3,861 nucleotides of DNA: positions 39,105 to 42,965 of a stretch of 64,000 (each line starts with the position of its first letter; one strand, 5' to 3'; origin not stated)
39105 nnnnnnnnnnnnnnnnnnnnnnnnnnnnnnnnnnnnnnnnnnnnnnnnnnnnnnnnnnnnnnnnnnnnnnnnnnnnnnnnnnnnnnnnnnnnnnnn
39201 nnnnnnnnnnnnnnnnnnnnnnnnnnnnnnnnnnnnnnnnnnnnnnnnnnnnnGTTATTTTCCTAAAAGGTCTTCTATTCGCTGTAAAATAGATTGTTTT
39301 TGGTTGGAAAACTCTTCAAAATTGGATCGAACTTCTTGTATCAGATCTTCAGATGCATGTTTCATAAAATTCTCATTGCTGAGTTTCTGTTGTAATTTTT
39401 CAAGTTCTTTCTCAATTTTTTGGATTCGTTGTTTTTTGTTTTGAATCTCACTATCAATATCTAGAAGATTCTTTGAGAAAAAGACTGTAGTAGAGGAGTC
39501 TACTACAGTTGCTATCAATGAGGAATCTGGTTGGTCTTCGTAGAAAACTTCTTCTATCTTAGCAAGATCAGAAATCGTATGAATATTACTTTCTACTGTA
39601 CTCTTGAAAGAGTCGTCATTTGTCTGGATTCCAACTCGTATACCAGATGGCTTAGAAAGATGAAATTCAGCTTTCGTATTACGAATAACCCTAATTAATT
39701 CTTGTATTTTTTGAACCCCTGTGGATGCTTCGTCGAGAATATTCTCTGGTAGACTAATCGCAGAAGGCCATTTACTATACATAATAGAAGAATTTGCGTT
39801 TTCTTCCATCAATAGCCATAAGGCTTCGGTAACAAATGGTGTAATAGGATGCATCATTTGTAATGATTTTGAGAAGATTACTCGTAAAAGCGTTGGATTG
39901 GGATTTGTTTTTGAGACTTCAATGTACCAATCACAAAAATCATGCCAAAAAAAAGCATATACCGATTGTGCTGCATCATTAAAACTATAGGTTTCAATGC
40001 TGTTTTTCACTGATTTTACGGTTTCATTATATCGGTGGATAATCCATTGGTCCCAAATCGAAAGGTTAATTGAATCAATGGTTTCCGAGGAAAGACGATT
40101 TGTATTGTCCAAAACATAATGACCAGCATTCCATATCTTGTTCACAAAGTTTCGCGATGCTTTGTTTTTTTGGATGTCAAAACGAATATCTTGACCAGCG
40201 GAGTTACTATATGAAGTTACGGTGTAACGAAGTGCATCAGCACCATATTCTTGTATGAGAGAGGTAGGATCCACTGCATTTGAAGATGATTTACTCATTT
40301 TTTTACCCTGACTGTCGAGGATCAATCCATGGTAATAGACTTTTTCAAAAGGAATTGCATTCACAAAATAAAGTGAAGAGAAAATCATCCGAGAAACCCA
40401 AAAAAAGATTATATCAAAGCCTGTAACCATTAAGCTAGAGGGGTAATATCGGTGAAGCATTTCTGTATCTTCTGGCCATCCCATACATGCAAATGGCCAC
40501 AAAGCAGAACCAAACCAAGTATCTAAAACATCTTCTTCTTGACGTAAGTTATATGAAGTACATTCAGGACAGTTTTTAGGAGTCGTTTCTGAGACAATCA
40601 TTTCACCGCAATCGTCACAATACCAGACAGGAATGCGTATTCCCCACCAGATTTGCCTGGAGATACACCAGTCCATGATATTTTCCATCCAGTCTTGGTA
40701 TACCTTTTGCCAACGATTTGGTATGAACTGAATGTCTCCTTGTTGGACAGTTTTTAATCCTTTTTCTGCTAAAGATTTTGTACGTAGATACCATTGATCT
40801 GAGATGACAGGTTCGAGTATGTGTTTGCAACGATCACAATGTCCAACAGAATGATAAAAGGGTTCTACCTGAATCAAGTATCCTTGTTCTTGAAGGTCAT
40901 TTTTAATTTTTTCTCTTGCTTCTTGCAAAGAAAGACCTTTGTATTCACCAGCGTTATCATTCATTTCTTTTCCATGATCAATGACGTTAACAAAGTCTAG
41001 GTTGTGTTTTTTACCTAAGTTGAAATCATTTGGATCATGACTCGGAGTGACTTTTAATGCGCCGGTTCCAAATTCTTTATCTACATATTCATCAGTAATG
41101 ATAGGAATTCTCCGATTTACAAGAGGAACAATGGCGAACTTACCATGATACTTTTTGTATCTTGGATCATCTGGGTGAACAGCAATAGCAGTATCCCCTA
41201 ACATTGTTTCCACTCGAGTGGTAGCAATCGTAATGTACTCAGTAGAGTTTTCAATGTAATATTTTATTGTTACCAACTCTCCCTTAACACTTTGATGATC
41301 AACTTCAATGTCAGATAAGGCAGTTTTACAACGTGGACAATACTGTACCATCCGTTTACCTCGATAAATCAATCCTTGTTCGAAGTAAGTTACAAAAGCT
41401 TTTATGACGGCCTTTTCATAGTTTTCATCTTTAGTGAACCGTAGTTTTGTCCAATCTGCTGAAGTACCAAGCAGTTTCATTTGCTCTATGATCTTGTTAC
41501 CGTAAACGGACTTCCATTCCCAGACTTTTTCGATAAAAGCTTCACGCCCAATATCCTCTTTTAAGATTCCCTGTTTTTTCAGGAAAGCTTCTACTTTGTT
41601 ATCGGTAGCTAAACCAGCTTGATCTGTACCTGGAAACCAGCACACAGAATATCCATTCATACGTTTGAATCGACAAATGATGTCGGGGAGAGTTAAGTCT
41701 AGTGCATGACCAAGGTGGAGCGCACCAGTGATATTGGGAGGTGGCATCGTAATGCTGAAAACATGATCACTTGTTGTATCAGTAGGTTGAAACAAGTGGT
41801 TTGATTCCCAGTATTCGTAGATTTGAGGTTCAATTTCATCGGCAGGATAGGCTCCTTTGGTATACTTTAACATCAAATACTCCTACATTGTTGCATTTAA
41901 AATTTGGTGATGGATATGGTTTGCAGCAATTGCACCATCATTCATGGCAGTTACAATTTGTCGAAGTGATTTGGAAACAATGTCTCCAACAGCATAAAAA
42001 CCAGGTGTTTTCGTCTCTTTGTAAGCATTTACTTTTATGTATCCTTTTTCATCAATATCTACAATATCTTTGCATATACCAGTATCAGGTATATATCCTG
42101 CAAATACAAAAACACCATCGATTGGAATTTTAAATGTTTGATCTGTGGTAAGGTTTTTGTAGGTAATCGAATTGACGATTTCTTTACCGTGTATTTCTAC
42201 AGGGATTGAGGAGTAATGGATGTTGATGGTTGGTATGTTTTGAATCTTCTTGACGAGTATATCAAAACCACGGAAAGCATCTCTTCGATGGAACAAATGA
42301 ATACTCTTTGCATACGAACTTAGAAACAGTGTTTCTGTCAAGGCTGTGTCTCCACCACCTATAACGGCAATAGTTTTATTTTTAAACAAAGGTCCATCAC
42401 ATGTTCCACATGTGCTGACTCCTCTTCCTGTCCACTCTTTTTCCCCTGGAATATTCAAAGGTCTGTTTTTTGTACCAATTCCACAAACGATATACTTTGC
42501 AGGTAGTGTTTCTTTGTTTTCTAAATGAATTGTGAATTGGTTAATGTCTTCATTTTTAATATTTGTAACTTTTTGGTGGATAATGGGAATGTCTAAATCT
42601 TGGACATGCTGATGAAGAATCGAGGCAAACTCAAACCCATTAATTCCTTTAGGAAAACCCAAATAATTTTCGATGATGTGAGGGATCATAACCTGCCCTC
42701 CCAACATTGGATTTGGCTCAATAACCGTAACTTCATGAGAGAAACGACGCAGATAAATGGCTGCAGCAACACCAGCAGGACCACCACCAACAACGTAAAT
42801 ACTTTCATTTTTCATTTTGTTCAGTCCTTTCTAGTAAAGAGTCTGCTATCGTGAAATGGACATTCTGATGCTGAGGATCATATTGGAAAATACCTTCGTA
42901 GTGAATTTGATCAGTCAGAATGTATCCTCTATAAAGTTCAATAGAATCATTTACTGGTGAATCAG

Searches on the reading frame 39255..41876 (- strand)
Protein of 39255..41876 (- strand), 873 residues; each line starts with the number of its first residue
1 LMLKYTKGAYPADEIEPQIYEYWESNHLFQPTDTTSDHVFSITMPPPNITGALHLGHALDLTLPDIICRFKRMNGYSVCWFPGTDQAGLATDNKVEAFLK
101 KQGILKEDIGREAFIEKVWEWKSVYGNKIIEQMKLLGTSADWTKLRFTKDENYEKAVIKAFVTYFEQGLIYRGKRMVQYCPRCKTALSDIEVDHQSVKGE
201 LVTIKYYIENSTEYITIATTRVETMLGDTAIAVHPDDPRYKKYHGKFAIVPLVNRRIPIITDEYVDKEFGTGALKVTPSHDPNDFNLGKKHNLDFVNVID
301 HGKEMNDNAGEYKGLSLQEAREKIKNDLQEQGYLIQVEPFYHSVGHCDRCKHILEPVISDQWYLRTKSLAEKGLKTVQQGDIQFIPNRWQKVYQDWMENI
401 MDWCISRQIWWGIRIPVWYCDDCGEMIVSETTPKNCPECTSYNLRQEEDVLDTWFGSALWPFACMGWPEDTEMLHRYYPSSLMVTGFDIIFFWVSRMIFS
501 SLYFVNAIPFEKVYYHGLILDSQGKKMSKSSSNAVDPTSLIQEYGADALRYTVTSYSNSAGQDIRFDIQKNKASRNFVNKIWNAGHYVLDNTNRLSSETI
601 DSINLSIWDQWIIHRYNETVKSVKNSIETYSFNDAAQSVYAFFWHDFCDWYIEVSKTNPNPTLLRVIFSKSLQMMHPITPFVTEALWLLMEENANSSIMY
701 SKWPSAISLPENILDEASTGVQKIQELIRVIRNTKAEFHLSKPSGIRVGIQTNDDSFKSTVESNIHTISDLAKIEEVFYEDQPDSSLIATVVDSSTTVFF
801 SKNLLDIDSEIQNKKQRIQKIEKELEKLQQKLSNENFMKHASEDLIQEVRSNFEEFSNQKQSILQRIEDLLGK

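Call 61: search_protein_families(library=pfam, proteins=[window:39255-41876:-], max_evalue=0.001)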
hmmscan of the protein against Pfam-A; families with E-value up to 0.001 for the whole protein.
window:39255-41876:- (873 aa): 7 families
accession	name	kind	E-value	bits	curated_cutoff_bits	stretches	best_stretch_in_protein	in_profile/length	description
PF00133.28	tRNA-synt_1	-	2.3e-130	435.5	22.7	1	18-566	1-413/414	tRNA synthetases class I (I, L, M and V)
PF08264.19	Anticodon_1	-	1.2e-35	122.9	25.1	1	609-744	1-142/148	Anticodon-binding domain of tRNA ligase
PF09334.17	tRNA-synt_1g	-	6.2e-26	91.5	20.1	3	42-193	3-136/391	tRNA synthetases class I (M)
PF13603.12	tRNA-synt_1_2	-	1.5e-12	47.8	25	1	244-307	85-148/185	Leucyl-tRNA synthetase, editing domain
PF10458.14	Val_tRNA-synt_C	-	7.7e-12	45.8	25.9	1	806-870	1-65/66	Valyl tRNA synthetase tRNA binding arm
PF01406.26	tRNA-synt_1e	-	1.5e-05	24.9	27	0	508-555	235-282/301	tRNA synthetases class I (C) catalytic domain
PF21349.2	RUBY_RBDX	-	0.00012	21.9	26.5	0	418-439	1-22/30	Rubrerythrin, rubredoxin-like domain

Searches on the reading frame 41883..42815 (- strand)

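Call 67: search_protein_families(library=pfam, proteins=[window:41883-42815:-], max_evalue=0.00001)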
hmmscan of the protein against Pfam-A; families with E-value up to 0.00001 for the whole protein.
window:41883-42815:- (310 aa): 6 families
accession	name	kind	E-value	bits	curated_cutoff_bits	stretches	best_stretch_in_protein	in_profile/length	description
PF07992.20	Pyr_redox_2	-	6.1e-44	151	26.1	1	6-294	3-291/291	Pyridine nucleotide-disulphide oxidoreductase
PF13738.12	Pyr_redox_3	-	8.1e-19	68.4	30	1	60-277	80-305/305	Pyridine nucleotide-disulphide oxidoreductase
PF00070.33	Pyr_redox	-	1.8e-16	60.8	22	1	149-220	2-80/82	Pyridine nucleotide-disulphide oxidoreductase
PF13450.12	NAD_binding_8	-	2.9e-09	37.5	21.9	1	8-47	1-40/68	NAD(P)-binding Rossmann-like domain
PF12831.13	FAD_oxidored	-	3.2e-08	33.7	27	1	6-42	2-38/416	FAD dependent oxidoreductase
PF03486.20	HI0933_like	-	4.7e-08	33.2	50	0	6-43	3-40/244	HI0933-like protein Rossmann domain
